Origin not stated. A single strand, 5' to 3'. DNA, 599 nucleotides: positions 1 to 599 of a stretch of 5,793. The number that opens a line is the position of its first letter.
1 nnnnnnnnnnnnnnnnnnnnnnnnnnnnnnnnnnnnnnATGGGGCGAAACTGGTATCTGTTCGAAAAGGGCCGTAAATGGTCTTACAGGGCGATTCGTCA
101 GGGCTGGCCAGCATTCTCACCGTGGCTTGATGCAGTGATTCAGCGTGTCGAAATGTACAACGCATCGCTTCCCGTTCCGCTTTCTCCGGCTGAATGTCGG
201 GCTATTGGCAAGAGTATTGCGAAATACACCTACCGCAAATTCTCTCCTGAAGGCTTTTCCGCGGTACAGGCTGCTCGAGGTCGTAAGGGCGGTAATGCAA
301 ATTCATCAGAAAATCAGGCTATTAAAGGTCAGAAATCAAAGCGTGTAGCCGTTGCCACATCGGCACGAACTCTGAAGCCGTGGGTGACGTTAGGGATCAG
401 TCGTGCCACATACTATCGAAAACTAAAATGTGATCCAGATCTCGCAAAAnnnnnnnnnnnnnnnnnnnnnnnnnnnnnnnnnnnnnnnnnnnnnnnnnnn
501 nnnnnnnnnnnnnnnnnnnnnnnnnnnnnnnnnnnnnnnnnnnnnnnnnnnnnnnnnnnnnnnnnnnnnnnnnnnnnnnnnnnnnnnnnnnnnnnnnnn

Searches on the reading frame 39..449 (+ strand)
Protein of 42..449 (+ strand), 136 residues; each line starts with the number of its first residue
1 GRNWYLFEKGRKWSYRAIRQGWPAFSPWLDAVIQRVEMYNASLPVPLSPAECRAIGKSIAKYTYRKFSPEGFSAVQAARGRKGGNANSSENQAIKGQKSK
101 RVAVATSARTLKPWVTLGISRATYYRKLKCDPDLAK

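Call 38: find_homologous_proteins(query=window:42-449:+, max_evalue=1e-10)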
Query seq(136 aa) (136 aa): 60 proteins with E <= 1e-10 among 85 candidates.
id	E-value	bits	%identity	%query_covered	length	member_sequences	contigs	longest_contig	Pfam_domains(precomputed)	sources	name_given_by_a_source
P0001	3.5e-81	288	96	100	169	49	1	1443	PF08708.17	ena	-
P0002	2.8e-80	285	96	100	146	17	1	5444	PF08708.17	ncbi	ncbi:primase alpha helix C-terminal domain-containing protein, partial [Escherichia coli]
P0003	2.8e-80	285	96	100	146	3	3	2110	PF08708.17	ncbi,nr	ncbi:primase alpha helix C-terminal domain-containing protein, partial [Escherichia coli]|nr:primase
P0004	7.3e-80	284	96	100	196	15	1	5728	PF03090.24,PF08708.17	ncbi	ncbi:replication initiation protein, partial [Escherichia coli]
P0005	5.3e-67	242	83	100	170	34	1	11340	-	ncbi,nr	ncbi:primase alpha helix C-terminal domain-containing protein, partial [Escherichia coli]|nr:primase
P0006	6.0e-62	226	82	100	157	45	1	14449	-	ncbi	-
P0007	1.9e-61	224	82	100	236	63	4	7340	PF03090.24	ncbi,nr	ncbi:plasmid replication protein [Escherichia coli]|nr:replication initiation protein [Escherichia c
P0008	2.6e-59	217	81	100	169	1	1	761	-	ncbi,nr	ncbi:hypothetical protein NGUA26_02182 [Salmonella enterica]|nr:hypothetical protein NGUA26_02182 [S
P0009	2.3e-58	214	80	100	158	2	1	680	-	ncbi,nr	ncbi:hypothetical protein NGUA05_00082 [Salmonella enterica]|nr:hypothetical protein NGUA05_00082 [S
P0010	6.5e-48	180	68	93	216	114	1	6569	PF03090.24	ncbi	ncbi:TPA: replication initiation protein, partial [Escherichia coli]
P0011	3.3e-46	175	69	93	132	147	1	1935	-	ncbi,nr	ncbi:primase alpha helix C-terminal domain-containing protein [Escherichia coli]|nr:primase alpha he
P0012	4.6e-46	174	69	93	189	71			PF03090.24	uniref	uniref:replication initiation protein n=1 Tax=Escherichia coli TaxID=562 RepID=UPI002916C15A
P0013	1.7e-43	166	67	95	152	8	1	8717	-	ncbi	ncbi:primase C-terminal domain-containing protein, partial [Escherichia coli]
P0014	1.3e-42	163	75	75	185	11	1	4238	PF13384.13,PF08281.19,PF08708.17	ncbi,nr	ncbi:primase C-terminal domain-containing protein, partial [Escherichia coli]|nr:primase C-terminal 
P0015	1.3e-42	163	67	93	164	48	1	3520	-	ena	-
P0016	2.3e-42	162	66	95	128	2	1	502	-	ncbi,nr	ncbi:primase C-terminal domain-containing protein [Escherichia coli]|nr:primase C-terminal domain-co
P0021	2.7e-36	143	58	96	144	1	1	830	-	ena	-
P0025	3.6e-34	136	59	93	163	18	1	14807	-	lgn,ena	-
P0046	1.5e-26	111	56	74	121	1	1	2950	-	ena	-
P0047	4.8e-26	110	62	71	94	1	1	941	-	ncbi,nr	ncbi:hypothetical protein KX769_24230 [Escherichia coli]|nr:hypothetical protein [Escherichia coli]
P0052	3.1e-23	101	49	95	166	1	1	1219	-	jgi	-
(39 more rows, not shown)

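Call 43: find_encoding_contigs(protein=P0025, flank=1500, max_places=3)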
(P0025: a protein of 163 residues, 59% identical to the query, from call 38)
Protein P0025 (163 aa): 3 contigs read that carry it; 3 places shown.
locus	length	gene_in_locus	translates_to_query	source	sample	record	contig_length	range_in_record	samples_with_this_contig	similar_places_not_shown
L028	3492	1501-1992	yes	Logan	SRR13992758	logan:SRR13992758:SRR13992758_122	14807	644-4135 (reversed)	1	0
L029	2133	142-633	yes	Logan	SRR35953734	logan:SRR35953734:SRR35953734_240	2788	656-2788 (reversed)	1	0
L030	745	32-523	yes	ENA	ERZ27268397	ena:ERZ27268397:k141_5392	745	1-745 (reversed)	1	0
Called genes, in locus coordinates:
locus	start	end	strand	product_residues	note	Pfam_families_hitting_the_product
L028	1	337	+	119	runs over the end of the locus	PF07424:TrbM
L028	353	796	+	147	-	PF00436:SSB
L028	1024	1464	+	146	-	PF03090:Replicase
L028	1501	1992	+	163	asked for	-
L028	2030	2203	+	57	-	-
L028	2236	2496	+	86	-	PF10623:PilI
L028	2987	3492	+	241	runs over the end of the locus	PF02387:IncFII_repA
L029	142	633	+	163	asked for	-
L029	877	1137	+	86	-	PF10623:PilI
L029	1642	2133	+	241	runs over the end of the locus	PF02387:IncFII_repA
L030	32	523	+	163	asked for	-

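Call 44: find_encoding_contigs(protein=P0046, flank=1500, max_places=3)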
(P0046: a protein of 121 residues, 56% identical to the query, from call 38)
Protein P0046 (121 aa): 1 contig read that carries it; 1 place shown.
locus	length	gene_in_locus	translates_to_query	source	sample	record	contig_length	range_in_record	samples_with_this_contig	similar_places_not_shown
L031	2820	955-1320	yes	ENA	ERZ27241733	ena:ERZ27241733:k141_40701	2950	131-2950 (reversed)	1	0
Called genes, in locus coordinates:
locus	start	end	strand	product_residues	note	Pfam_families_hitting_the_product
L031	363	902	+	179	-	PF03090:Replicase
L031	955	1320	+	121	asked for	-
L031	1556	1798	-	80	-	-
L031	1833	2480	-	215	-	PF01656:CbiA, PF09140:MipZ (faint), PF13614:AAA_31 (faint)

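Call 45: find_encoding_contigs(protein=P0013, flank=1500, max_places=3)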
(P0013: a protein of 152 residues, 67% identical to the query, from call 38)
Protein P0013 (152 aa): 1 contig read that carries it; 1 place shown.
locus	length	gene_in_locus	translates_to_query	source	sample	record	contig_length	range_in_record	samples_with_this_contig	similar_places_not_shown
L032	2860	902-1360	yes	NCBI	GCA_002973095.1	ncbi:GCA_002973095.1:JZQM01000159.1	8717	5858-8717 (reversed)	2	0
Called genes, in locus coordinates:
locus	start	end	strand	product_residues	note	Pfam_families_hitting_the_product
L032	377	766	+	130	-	PF03090:Replicase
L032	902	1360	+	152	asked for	-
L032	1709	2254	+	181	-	-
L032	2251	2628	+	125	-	-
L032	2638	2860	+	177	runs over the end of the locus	PF05638:T6SS_HCP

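Call 51: find_encoding_contigs(protein=P0016, flank=1500, max_places=3)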
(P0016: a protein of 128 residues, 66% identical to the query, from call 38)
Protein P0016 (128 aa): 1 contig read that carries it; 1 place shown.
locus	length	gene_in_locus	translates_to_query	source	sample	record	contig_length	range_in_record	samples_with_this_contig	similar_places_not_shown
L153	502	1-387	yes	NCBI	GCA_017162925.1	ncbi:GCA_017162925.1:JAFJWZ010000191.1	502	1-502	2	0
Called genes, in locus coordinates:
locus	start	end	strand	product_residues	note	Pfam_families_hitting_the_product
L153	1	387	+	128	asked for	?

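Call 52: find_encoding_contigs(protein=P0021, flank=1500, max_places=3)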
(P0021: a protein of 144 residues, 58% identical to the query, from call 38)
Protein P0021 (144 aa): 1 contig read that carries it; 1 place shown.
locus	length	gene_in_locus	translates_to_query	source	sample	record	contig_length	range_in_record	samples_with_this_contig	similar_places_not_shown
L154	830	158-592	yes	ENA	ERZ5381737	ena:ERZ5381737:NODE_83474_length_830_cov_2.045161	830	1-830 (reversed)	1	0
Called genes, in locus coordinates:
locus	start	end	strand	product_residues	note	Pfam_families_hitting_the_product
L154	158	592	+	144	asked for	-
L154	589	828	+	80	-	?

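Call 53: find_encoding_contigs(protein=P0052, flank=1500, max_places=3)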
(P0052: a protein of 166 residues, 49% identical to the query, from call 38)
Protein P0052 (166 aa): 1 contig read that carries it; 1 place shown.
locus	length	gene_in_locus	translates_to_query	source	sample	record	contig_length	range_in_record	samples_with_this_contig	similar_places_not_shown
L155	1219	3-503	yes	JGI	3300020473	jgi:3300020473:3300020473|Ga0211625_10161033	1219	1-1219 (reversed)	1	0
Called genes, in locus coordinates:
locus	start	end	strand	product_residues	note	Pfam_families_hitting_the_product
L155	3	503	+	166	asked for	?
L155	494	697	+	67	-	-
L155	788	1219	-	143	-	?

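Call 82: predict_structure(alignment_id=A2)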
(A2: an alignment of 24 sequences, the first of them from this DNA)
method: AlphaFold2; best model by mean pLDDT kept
length: 137 residues; sequences in the alignment: 24
mean_pLDDT: 79.8   pTM: 0.52
mean pLDDT of the five models: 79.8, 79.4, 78.8, 78.6, 78.4
residues with pLDDT >= 90: 60; 70-90: 40; 50-70: 20; < 50: 17
segments of 3 or more residues with pLDDT < 50: 84-100
pLDDT, mean of each block of 10 residues (from residue 1): 90 92 88 97 94 96 87 68 46 41 64 86 89 77
secondary structure, 60 per line:
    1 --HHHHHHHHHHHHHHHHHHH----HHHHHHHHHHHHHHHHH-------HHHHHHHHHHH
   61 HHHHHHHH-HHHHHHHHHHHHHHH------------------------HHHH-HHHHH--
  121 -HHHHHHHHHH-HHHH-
elements in order: H3-21 H26-42 H50-68 H70-84 H109-112 H114-118 H122-131 H133-136
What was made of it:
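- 294..332 (+): Codons for Rep aa 258-270 (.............). This stretch replaces the single residue T of ColE2-P9 Rep, a net gain of 12 aa in the linker between RGRKGG and KSKR. AlphaFold2 model: coil with pLDDT below 50 over Rep 256-272, between well-predicted modules (call 82).
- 372..428 (+): Codes for the C-terminal helix-turn-helix module (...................). It differs from ColE2-P9 Rep at two positions (VT for EA); the recognition-helix stretch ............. is identical. Helices at pLDDT 86-89 in the domain model (call 82).
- It lies inside a predicted disordered linker (pLDDT below 50) between two confident modules (call 82).
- Tried and rejected: A model of the domain alone with 24 sequences was acceptable (pLDDT 79.8, call 82).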

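Call 84: fold_search(model_id=the predicted structure, library=pdb)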
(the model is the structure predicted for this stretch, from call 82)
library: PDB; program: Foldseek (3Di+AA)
matches with E <= 10: 30; with E <= 0.001: 2
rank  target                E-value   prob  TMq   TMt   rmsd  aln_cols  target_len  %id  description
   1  3vw4_A                8.5e-13  1.00  0.50  0.56  13.0       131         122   79  Crystal structure of the DNA-binding domain of ColE2-P9 Rep in complex with the replication origin (released 2013-07-31)
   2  3vw4_B                2.8e-12  1.00  0.50  0.57  12.2       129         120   79  Crystal structure of the DNA-binding domain of ColE2-P9 Rep in complex with the replication origin (released 2013-07-31)
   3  4ty0_A                1.3e+00  0.38  0.27  0.11   3.6        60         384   18  Crystal structure of Vibrio cholerae DncV cyclic AMP-GMP synthase in complex with linear intermediate 5' pppA(3',5')pG (released 2014-08-13)
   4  3j80_R                2.0e+00  0.09  0.23  0.25  10.8       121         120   14  CryoEM structure of 40S-eIF1-eIF1A preinitiation complex (released 2014-11-05)
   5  4txz_A                2.5e+00  0.23  0.26  0.11   3.2        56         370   18  Crystal structure of Vibrio cholerae DncV cyclic AMP-GMP synthase in complex with nonhydrolyzable GTP (released 2014-08-13)
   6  3oqv                  3.1e+00  0.12  0.25  0.17   9.5        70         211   23  AlbC, a cyclodipeptide synthase from Streptomyces noursei (released 2011-02-16)
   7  4u0l_A                3.5e+00  0.18  0.27  0.11   3.6        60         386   18  Structure of the Vibrio cholerae di-nucleotide cyclase (DncV) mutant D131A-D133A (released 2014-09-17)
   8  8ip8_qa               3.5e+00  0.09  0.28  0.31  10.2       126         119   11  Wheat 80S ribosome stalled on AUG-Stop boron dependently (released 2024-02-21)
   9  3lyn_B                3.7e+00  0.06  0.19  0.20  13.8        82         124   15  STRUCTURE OF GREEN ABALONE LYSIN DIMER (released 2000-03-15)
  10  9dtf_A                3.7e+00  0.06  0.20  0.11   8.8       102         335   11  Crystal structure of the complex of M. tuberculosis PheRS with cognate precursor tRNA and fragment DDD01008876 (released 2025-06-04)
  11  5ndv_C7               4.7e+00  0.06  0.22  0.24  11.6       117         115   15  Crystal structure of Paromomycin bound to the yeast 80S ribosome (released 2017-12-13)
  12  9kla                  4.7e+00  0.04  0.19  0.20  15.2       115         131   13  Crystal Structure of the bromodomain of human BRD9 in complex with the inhibitor Y22024 (released 2025-11-05)
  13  8h2i_bR               4.7e+00  0.04  0.17  0.16  18.7       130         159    8  Near-atomic structure of five-fold averaged PBCV-1 capsid (released 2022-11-16)
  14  9a5j_A                4.9e+00  0.05  0.18  0.06  11.3       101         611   14  Integrative model of DNAK-GUDB by crosslinking MS and deep learning (released 2024-09-18)
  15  1hx1_B                5.2e+00  0.03  0.16  0.20  11.6        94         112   16  CRYSTAL STRUCTURE OF A BAG DOMAIN IN COMPLEX WITH THE HSC70 ATPASE DOMAIN (released 2001-03-07)
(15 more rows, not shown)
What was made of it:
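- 1..452 (+): 3' part of rep, ending at TGA 450-452. Bases 42-449 encode the DNA-binding domain (aa 174-309). Foldseek top hit 3vw4, E = 8.5e-13 (call 84).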

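Call 86: find_homologous_proteins(query=A2, max_evalue=1e-8)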
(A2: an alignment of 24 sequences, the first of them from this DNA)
Query A2 (24 sequences) (137 aa, profile of the alignment): 588 proteins with E <= 1e-8 among 6392 candidates; the best 120 are listed.
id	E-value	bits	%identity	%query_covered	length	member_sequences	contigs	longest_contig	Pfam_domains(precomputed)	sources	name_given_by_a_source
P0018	8.9e-55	203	74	75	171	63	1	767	PF13384.13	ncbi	ncbi:primase alpha helix C-terminal domain-containing protein, partial [Salmonella enterica]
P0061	1.9e-54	202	76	72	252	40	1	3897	PF13384.13,PF03090.24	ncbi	ncbi:plasmid replication protein, partial [Salmonella enterica subsp. enterica serovar Hadar]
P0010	2.3e-54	201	68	93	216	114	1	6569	PF03090.24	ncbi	ncbi:TPA: replication initiation protein, partial [Escherichia coli]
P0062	2.5e-54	201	40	74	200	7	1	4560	PF13384.13,PF00196.26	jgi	jgi:hypothetical protein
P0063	3.3e-53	198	42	62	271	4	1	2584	PF00196.26,PF03090.24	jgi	jgi:hypothetical protein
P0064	2.2e-52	195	55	74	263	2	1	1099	PF03090.24,PF08708.17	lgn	-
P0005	8.1e-52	193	83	100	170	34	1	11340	-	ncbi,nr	ncbi:primase alpha helix C-terminal domain-containing protein, partial [Escherichia coli]|nr:primase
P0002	2.5e-51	192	96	100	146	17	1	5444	PF08708.17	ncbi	ncbi:primase alpha helix C-terminal domain-containing protein, partial [Escherichia coli]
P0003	2.5e-51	192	96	100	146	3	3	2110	PF08708.17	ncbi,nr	ncbi:primase alpha helix C-terminal domain-containing protein, partial [Escherichia coli]|nr:primase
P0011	4.1e-51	191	69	93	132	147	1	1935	-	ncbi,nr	ncbi:primase alpha helix C-terminal domain-containing protein [Escherichia coli]|nr:primase alpha he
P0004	5.9e-51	190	96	100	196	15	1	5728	PF03090.24,PF08708.17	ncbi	ncbi:replication initiation protein, partial [Escherichia coli]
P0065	7.5e-51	190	41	62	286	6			PF03090.24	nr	nr:replication initiation protein [Aeromonas salmonicida]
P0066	1.5e-50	189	41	62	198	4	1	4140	PF00196.26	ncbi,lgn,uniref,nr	ncbi:LuxR C-terminal-related transcriptional regulator [Aeromonas sp. QDB58]|uniref:LuxR C-terminal-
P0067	1.6e-50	189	96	100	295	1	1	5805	PF03090.24,PF08708.17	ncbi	ncbi:replication initiation protein, partial [Escherichia coli]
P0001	2.0e-50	189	96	100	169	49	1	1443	PF08708.17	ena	-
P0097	1.5e-47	179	34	93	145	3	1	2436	-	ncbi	-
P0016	4.6e-45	171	66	95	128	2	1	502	-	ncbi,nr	ncbi:primase C-terminal domain-containing protein [Escherichia coli]|nr:primase C-terminal domain-co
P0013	1.7e-44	170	66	95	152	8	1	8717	-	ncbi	ncbi:primase C-terminal domain-containing protein, partial [Escherichia coli]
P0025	2.7e-44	169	58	93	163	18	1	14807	-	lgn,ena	-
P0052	4.6e-39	152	48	95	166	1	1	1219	-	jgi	-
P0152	7.4e-38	148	52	93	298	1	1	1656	PF03090.24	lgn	-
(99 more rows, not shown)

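Call 89: find_encoding_contigs(protein=P0097, flank=600, max_places=2)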
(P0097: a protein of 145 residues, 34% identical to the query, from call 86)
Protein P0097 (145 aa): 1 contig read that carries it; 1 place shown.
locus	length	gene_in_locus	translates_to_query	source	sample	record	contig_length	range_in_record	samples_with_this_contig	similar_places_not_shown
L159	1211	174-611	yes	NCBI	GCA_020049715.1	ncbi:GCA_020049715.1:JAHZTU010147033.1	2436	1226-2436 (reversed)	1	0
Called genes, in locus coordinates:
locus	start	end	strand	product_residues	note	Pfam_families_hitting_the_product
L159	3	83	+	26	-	?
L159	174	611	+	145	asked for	-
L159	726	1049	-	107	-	-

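Call 90: find_encoding_contigs(protein=P0066, flank=600, max_places=2)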
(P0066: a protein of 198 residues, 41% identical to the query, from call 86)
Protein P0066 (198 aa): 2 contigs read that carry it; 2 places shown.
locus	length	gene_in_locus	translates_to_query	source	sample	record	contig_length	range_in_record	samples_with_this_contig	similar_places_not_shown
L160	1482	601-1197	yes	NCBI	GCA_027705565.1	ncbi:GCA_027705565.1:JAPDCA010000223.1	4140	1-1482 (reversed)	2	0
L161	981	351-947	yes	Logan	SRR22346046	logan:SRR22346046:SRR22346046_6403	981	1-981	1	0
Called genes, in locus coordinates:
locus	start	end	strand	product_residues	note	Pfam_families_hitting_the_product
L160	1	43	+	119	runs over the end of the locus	-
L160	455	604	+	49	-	PF03090:Replicase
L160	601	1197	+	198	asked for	PF00196:GerE (weak)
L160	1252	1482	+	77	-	?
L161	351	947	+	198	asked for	PF00196:GerE (weak)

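Call 91: find_encoding_contigs(protein=P0152, flank=600, max_places=2)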
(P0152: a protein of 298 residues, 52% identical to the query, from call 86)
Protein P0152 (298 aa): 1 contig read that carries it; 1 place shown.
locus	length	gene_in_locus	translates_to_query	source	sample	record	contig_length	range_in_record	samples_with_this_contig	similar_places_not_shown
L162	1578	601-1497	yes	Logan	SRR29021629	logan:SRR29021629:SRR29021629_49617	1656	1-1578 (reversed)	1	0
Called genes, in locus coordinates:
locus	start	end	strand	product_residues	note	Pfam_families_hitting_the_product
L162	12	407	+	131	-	-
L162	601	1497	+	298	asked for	PF03090:Replicase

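Call 92: find_encoding_contigs(protein=P0047, flank=600, max_places=2)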
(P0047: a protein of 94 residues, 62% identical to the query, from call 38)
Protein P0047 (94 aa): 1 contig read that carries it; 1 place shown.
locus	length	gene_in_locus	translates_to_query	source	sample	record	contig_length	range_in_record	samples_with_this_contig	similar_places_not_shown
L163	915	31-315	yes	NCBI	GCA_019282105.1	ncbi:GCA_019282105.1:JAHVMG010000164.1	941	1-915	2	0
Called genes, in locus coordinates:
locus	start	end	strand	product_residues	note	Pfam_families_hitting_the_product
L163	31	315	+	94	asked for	-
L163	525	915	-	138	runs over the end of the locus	?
